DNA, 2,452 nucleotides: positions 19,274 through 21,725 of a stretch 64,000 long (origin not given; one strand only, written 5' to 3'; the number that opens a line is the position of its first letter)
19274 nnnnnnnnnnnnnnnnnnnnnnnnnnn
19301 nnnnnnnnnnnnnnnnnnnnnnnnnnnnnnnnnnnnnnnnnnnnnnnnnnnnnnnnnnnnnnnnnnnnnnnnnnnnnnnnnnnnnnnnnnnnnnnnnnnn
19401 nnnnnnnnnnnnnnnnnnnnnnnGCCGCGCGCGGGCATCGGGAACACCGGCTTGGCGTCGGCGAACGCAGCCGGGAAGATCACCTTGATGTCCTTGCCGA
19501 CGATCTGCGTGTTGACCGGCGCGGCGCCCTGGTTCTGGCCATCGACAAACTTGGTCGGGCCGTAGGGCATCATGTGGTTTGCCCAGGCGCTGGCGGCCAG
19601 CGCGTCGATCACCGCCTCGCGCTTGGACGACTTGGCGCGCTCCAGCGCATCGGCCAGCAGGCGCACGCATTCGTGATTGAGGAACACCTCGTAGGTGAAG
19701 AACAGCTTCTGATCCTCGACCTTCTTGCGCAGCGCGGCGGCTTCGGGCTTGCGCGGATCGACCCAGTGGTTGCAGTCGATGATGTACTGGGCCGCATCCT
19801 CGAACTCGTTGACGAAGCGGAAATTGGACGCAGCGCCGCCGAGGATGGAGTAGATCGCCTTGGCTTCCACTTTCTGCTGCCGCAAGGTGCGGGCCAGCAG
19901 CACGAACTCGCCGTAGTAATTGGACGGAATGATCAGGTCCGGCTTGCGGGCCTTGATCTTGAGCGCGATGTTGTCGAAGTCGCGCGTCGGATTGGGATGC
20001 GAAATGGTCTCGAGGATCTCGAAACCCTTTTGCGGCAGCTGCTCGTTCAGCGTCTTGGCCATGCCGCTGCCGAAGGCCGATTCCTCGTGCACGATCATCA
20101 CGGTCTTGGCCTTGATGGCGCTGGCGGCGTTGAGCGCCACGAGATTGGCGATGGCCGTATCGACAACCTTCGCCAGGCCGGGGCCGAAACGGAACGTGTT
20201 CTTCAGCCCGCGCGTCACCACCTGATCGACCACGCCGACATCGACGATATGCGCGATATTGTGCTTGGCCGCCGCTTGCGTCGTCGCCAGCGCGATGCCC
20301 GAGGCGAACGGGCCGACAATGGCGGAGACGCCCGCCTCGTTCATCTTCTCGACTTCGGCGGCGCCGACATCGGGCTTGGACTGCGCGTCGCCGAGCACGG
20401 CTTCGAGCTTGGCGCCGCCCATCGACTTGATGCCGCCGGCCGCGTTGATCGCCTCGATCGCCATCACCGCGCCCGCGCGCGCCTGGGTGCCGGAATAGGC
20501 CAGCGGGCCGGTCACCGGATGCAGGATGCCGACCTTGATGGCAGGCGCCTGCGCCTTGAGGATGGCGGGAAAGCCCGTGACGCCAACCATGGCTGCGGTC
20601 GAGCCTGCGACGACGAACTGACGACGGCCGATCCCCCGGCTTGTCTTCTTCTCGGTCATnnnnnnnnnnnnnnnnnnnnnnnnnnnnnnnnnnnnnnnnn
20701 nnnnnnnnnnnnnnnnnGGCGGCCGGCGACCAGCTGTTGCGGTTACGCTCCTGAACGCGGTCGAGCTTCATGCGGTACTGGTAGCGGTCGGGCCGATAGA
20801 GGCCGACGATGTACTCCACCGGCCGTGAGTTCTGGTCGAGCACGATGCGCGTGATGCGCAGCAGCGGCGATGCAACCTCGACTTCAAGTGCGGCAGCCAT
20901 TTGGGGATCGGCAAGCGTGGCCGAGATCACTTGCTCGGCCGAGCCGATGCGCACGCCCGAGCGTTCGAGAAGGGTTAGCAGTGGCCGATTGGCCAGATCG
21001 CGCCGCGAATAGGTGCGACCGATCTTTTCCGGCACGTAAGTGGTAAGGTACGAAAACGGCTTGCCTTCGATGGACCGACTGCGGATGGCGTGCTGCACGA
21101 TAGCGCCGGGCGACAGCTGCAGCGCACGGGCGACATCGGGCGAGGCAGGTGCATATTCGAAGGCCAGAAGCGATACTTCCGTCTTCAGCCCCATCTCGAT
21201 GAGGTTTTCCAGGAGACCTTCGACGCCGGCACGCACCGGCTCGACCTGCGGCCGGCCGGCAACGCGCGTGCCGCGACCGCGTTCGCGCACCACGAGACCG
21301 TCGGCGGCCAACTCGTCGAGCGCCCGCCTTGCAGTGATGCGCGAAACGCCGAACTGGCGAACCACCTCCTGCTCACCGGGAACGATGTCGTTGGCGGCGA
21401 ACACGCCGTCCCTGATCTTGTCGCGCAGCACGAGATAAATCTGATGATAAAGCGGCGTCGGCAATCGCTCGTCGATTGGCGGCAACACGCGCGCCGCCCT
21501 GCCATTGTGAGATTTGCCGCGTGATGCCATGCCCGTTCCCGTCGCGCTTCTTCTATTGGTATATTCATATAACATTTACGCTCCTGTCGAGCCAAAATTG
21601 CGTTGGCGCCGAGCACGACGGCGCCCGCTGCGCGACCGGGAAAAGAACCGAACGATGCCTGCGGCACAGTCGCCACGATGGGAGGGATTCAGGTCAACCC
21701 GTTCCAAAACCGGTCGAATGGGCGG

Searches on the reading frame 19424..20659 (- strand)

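Call 74: search_protein_families(library=pfam, proteins=[window:19424-20659:-], max_evalue=0.00001)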
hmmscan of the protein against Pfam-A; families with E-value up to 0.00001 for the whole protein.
window:19424-20659:- (412 aa): 3 families
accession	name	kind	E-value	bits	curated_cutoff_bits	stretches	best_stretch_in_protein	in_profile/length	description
PF13458.12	Peripla_BP_6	-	3e-49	169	31.7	1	41-382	2-333/343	Periplasmic binding protein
PF13433.12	Peripla_BP_5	-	6.1e-18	65.5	27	1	41-120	1-78/363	Periplasmic binding protein domain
PF01094.35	ANF_receptor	-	3.4e-09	36.6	25.4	1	64-347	6-298/353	Receptor family ligand binding region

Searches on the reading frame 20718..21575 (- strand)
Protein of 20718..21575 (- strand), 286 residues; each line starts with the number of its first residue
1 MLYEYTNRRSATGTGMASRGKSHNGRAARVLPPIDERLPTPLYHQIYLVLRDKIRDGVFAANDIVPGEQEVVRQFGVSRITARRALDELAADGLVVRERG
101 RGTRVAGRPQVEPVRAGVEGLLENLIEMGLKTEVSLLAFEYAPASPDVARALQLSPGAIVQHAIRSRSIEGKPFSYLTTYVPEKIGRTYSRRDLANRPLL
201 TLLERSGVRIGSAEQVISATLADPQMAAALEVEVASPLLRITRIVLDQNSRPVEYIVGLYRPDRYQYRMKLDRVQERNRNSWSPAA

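Call 75: search_protein_families(library=pfam, proteins=[window:20718-21575:-], max_evalue=0.00001)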
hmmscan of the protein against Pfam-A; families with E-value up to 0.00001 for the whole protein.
window:20718-21575:- (286 aa): 2 families
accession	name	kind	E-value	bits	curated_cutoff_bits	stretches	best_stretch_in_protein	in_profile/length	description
PF07702.18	UTRA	-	4.3e-36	124.2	23.8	1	128-266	2-141/141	UTRA domain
PF00392.27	GntR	-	4.4e-20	71.5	27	1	42-105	1-64/64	Bacterial regulatory proteins, gntR family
